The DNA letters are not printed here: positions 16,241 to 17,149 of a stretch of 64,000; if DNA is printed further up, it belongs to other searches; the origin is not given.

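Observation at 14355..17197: Textbook sigma-54 promoter with upstream palindromic boxes driving an uncharacterised secreted trio (JAB-like, barrel-less plug protein, lipoprotein)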

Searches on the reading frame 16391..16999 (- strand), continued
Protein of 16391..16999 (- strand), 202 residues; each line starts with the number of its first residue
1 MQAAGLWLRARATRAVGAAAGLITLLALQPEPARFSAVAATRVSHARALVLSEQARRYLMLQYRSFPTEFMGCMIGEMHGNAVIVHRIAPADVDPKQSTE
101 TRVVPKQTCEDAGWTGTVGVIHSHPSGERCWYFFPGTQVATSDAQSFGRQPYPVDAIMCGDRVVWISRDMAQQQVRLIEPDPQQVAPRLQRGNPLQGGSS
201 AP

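Call 71: list_cluster_members(proteins=[P0302, P0306, P0312, P0319, P0321, P0325, P0334, P0339, P0394, P0407])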
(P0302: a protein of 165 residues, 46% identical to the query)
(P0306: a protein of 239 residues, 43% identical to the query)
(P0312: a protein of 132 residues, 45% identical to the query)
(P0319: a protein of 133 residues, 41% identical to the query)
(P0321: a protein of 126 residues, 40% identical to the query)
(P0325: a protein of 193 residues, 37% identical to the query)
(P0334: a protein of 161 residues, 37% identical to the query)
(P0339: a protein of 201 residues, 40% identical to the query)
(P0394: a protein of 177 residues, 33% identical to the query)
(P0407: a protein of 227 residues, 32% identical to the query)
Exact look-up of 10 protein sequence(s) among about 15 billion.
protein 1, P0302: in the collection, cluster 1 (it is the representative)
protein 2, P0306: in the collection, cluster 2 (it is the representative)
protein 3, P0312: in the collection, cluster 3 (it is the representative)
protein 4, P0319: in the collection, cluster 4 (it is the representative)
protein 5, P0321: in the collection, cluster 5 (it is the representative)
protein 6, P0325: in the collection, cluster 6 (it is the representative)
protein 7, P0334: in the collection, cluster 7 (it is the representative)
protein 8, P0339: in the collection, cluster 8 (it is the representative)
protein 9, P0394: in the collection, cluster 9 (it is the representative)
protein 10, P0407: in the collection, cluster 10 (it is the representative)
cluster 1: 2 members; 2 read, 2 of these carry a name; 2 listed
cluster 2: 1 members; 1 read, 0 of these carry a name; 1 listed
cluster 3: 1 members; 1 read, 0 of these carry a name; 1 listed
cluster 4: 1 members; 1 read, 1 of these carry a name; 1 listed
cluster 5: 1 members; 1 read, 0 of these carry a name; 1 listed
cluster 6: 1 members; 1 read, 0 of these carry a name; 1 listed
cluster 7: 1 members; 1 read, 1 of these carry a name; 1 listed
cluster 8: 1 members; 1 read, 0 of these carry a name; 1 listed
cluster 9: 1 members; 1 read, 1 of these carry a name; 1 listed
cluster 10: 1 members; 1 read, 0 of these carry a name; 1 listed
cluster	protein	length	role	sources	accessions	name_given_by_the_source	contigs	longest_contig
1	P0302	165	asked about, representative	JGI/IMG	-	Prokaryotic homologs of the JAB domain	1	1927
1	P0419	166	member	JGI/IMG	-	proteasome lid subunit RPN8/RPN11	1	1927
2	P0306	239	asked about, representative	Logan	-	-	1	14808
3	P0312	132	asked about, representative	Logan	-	-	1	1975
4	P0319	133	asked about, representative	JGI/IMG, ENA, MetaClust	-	\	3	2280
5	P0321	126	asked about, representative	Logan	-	-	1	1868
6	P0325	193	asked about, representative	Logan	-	-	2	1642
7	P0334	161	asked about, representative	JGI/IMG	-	hypothetical protein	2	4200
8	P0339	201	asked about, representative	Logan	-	-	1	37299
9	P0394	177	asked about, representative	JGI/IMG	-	hypothetical protein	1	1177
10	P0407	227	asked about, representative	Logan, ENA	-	-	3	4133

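Call 72: search_protein_families(library=ncbifam, proteins=[window:16391-16999:-], max_evalue=0.01)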
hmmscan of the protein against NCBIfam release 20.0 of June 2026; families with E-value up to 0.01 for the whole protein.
window:16391-16999:- (202 aa): 0 families

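Call 86: search_protein_families(library=pfam, proteins=[L048:1023-3560:+, L048:3618-4547:+, L048:4770-5507:+, L048:5504-6388:+, L010:5672-5941:+, L010:5938-7059:+, L031:3339-5189:+, L006:4300-4761:+, L006:6043-6657:+], max_evalue=0.001)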
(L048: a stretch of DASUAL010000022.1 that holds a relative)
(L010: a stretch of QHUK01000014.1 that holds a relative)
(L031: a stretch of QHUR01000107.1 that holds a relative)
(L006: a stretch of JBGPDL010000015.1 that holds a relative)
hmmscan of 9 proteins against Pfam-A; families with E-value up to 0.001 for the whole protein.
L048:1023-3560:+ (845 aa): 13 families
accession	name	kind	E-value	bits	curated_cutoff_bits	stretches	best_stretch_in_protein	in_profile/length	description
PF00158.32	Sigma54_activat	-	1.5e-72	243.2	20.2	1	517-683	1-167/168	Sigma-54 interaction domain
PF25601.1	AAA_lid_14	-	1.2e-22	80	27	1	689-757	1-69/87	AAA+ ATPase lid domain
PF14532.12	Sigma54_activ_2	-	9.5e-19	68.4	25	1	518-688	1-138/138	Sigma-54 interaction domain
PF01590.32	GAF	-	1e-16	62.1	22.4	1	344-481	3-133/133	GAF domain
PF13185.12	GAF_2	-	2.4e-16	60.6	28.6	1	342-482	3-136/136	GAF domain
PF13426.13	PAS_9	-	3.2e-13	50.3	27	1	205-306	5-103/103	PAS domain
PF08448.16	PAS_4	-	4.5e-12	46.6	23.1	1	201-309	3-110/110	PAS fold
PF13492.12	GAF_3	-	8.8e-11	42.8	27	1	345-483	4-129/129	GAF domain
PF07728.20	AAA_5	-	1.6e-09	38.3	22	1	541-661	2-125/139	AAA domain (dynein-related subfamily)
PF08447.18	PAS_3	-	7.1e-08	33.1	25.6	1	216-298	2-86/89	PAS fold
PF00004.35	AAA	-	1.6e-07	32.2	21.2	1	541-671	1-124/131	ATPase family associated with various cellular activities (AAA)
PF02954.25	HTH_8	-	7.7e-07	29.2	22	1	791-835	1-42/42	Bacterial regulatory protein, Fis family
PF00989.32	PAS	-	4.3e-06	27.2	22.6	1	196-304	4-113/113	PAS fold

L048:3618-4547:+ (309 aa): 0 families

L048:4770-5507:+ (245 aa): 1 family
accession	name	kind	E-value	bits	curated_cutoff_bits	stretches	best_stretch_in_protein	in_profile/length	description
PF14464.11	Prok-JAB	-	4.6e-05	23.7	25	1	110-182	6-79/114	Prokaryotic homologs of the JAB domain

L048:5504-6388:+ (294 aa): 5 families
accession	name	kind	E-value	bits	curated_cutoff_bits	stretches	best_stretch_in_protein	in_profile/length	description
PF00069.31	Pkinase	-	2e-46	159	31.7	1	29-276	1-252/263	Protein kinase domain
PF07714.23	PK_Tyr_Ser-Thr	-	7e-29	101.4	23.1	1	31-275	3-248/258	Protein tyrosine and serine/threonine kinase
PF01636.29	APH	-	8.3e-06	26.2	23.2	0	149-176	169-197/239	Phosphotransferase enzyme family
PF17667.7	Pkinase_fungal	-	0.00011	21.5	24.1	1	129-205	286-369/387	Fungal protein kinase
PF03109.22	ABC1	-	0.00043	19.9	22.9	0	105-180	144-218/244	ABC1 atypical kinase-like domain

L010:5672-5941:+ (89 aa): 1 family
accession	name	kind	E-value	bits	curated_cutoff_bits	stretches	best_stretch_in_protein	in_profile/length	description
PF02597.26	ThiS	-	3.1e-05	24.9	22.5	1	20-89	18-76/76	ThiS family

L010:5938-7059:+ (373 aa): 4 families
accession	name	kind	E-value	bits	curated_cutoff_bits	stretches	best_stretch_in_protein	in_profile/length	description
PF15902.12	Sortilin-Vps10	-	4.1e-10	39.5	33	1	130-257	3-113/446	Sortilin, neurotensin receptor 3,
PF02012.26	BNR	-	2.4e-05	24.1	27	0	131-142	1-12/12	BNR/Asp-box repeat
PF15899.11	BNR_6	-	9.4e-05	22.6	27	0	130-140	1-11/14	BNR-Asp box repeat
PF13810.12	DUF4185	-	0.00082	19.1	39.5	0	324-363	106-145/309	Domain of unknown function (DUF4185)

L031:3339-5189:+ (616 aa): 1 family
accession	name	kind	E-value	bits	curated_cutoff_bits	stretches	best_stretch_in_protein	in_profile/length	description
PF01401.24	Peptidase_M2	-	3.9e-223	742.8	23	1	46-616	5-581/581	Angiotensin-converting enzyme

L006:4300-4761:+ (153 aa): 0 families

L006:6043-6657:+ (204 aa): 1 family
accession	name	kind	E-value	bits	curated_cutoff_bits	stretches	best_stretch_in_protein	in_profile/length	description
PF15902.12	Sortilin-Vps10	-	1.6e-08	34.2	33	1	18-143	3-113/446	Sortilin, neurotensin receptor 3,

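Call 90: search_protein_families(library=ncbifam, proteins=[L010:5672-5941:+, L010:5938-7059:+, L033:5845-6201:+, L006:4300-4761:+], max_evalue=0.01)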
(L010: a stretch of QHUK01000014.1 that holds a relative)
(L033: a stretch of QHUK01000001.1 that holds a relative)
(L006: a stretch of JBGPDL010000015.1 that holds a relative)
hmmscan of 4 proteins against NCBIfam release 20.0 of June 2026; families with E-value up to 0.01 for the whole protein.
L010:5672-5941:+ (89 aa): 2 families
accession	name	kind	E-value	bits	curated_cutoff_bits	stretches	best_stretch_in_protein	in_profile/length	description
NF041918.1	SAMP1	equivalog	4.9e-11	43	60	1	20-89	22-91/91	ubiquitin-like small modifier protein 1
TIGR01687.1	moaD_arch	subfamily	1.5e-05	25.4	49.5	1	20-89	21-88/88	MoaD family protein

L010:5938-7059:+ (373 aa): 2 families
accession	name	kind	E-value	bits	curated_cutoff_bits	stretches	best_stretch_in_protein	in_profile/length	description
NF045728.1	glycosyl_F510_1955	equivalog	1.9e-17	63.4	175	1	221-262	138-179/246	F510_1955 family glycosylhydrolase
NF010237.0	PRK13684.1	equivalog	0.00025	20.2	326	0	162-207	130-174/334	photosynthesis system II assembly factor Ycf48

L033:5845-6201:+ (118 aa): 0 families

L006:4300-4761:+ (153 aa): 0 families

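Call 91: search_protein_families(library=padloc, proteins=[window:16391-16999:-, L010:5672-5941:+, L010:5938-7059:+], max_evalue=0.01)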
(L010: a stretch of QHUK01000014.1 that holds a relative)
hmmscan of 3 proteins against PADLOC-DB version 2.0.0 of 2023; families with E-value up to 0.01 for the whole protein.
window:16391-16999:- (202 aa): 0 families

L010:5672-5941:+ (89 aa): 0 families

L010:5938-7059:+ (373 aa): 0 families
